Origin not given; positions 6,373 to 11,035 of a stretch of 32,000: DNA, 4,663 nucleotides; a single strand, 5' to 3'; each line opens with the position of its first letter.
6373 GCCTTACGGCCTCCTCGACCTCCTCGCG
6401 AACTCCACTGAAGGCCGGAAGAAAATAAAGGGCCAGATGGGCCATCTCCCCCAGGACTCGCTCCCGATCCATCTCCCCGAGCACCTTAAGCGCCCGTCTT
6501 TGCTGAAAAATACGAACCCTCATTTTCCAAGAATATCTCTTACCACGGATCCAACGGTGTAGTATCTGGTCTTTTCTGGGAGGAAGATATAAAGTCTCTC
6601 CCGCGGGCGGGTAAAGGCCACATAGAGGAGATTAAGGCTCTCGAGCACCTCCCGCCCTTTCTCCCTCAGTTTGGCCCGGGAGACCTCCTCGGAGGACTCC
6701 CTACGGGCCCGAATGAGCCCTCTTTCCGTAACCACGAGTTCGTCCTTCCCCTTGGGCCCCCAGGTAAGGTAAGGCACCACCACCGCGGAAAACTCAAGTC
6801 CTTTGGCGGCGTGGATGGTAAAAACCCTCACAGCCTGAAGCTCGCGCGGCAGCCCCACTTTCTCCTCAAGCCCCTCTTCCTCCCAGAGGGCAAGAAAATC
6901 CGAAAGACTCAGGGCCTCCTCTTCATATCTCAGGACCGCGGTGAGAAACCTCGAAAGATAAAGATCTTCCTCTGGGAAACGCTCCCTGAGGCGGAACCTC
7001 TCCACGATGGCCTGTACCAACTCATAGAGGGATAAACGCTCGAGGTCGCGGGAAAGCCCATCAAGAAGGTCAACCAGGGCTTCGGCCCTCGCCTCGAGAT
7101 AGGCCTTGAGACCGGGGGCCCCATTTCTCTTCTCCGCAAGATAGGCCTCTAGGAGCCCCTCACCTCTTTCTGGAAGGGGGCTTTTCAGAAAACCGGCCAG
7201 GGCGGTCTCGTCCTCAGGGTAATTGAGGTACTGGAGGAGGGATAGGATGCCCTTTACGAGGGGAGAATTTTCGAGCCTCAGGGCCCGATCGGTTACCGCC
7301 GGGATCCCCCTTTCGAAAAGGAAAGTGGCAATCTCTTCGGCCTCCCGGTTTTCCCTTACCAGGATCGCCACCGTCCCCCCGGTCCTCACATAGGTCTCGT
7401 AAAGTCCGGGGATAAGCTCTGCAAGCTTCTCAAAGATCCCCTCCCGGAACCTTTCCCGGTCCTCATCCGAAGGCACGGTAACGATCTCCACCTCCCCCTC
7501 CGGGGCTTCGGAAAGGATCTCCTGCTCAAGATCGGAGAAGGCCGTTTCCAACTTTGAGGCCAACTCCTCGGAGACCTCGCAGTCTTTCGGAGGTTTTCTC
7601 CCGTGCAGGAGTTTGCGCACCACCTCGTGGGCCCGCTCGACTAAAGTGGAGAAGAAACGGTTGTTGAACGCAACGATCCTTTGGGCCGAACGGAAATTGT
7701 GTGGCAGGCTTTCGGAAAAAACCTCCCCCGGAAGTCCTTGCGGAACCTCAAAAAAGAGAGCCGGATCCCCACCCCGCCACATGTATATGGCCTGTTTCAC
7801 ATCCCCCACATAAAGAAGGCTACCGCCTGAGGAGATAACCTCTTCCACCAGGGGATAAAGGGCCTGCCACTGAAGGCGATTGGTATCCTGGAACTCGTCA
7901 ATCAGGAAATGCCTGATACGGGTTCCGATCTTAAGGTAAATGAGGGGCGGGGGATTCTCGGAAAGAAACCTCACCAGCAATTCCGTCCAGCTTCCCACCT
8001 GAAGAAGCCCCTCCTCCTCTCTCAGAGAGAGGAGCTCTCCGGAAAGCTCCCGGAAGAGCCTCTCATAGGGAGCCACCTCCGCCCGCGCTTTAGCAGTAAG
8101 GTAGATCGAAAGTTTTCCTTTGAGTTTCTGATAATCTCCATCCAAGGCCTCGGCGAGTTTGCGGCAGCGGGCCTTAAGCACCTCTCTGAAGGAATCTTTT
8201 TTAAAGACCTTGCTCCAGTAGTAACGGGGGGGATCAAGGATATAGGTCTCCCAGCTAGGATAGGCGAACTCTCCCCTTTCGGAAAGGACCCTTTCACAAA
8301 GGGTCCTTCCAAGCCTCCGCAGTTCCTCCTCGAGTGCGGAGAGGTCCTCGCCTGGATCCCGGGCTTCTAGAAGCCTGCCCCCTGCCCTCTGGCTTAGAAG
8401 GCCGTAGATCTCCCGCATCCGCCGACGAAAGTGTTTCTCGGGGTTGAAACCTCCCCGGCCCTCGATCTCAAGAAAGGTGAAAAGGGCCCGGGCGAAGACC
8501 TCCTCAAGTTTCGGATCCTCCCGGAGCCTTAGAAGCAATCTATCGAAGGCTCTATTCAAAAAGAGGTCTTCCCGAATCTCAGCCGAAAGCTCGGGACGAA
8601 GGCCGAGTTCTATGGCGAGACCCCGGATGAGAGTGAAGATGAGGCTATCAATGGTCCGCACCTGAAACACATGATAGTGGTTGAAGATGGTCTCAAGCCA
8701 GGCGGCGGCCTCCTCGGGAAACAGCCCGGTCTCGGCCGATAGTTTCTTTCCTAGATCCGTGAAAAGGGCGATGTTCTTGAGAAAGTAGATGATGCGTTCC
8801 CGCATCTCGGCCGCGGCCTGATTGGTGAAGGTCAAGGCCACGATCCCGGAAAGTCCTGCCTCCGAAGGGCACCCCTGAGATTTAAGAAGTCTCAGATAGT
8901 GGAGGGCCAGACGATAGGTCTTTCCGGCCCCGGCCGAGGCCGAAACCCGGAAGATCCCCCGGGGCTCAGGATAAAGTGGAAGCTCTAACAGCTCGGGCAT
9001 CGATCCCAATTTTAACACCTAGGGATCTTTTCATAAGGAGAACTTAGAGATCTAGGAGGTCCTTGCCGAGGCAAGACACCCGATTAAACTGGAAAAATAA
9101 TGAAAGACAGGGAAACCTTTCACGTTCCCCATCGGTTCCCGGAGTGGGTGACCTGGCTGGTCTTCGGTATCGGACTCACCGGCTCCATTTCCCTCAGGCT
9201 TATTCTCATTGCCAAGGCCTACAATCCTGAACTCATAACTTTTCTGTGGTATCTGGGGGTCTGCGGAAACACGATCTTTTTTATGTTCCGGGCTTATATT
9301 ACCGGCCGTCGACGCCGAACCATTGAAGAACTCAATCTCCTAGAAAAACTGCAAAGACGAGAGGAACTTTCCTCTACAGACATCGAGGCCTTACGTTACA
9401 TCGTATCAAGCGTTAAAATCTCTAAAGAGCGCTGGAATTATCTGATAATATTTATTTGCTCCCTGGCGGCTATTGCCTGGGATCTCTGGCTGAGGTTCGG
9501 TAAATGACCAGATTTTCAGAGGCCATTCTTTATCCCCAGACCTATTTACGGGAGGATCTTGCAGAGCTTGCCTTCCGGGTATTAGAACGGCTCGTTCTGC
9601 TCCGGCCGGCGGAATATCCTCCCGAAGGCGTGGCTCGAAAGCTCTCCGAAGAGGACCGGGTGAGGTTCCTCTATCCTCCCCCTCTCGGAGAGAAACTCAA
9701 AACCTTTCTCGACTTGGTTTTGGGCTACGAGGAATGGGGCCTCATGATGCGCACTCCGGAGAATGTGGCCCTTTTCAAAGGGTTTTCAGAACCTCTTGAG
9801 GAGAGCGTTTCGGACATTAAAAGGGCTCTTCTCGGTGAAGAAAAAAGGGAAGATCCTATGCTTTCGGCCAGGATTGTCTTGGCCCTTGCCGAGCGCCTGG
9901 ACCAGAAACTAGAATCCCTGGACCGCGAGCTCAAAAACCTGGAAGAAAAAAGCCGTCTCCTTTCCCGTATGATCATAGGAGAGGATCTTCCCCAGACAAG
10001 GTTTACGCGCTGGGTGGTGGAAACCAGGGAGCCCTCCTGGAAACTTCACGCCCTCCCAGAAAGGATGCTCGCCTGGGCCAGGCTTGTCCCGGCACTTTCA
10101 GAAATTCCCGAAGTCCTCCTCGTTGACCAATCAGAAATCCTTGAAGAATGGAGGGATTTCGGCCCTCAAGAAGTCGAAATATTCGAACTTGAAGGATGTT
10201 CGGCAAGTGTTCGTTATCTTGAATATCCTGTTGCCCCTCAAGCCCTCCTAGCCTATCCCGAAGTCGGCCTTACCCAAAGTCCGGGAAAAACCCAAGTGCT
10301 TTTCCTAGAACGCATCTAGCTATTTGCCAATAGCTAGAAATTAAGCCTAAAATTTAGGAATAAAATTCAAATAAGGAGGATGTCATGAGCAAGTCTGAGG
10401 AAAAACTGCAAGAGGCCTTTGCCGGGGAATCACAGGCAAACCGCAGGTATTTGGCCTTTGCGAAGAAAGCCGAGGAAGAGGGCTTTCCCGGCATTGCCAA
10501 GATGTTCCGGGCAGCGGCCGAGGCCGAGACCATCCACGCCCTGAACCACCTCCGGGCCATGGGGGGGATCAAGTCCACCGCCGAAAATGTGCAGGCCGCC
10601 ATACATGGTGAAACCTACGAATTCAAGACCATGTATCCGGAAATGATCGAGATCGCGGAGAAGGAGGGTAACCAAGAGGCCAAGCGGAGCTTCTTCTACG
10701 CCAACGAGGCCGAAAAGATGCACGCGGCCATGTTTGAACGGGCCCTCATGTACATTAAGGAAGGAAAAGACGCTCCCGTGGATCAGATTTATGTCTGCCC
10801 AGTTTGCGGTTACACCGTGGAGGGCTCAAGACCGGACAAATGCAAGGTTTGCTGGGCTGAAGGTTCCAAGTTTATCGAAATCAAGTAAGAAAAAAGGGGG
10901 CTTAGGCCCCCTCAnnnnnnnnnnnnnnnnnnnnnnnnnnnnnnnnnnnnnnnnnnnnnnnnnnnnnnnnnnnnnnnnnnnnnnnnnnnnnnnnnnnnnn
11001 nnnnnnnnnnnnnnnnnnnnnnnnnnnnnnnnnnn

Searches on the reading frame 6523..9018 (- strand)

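Call 49: search_protein_families(library=pfam, proteins=[window:6523-9018:-], max_evalue=0.00001)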
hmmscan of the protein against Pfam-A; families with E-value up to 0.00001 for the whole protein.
window:6523-9018:- (832 aa): 4 families
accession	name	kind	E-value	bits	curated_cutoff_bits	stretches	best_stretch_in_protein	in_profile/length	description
PF00580.27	UvrD-helicase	-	1.6e-31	110.4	23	1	20-425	13-266/271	UvrD/REP helicase N-terminal domain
PF13361.12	UvrD_C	-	1e-21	78.2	25.6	2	708-812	264-346/350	UvrD-like helicase C-terminal domain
PF13245.12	AAA_19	-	1e-09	39.1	25.1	0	22-77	13-62/134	AAA domain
PF13538.12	UvrD_C_2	-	8.1e-09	35.7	27.4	0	730-752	2-26/52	UvrD-like helicase C-terminal domain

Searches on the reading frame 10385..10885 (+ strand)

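Call 49: search_protein_families(library=pfam, proteins=[window:10385-10885:+], max_evalue=0.00001)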
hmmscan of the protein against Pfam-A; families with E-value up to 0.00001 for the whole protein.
window:10385-10885:+ (167 aa): 2 families
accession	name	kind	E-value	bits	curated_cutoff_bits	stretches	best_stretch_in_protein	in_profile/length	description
PF02915.23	Rubrerythrin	-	5e-26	92.2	22.8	1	7-120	2-136/137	Rubrerythrin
PF21349.2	RUBY_RBDX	-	7e-06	25.8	26.5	1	136-163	1-29/30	Rubrerythrin, rubredoxin-like domain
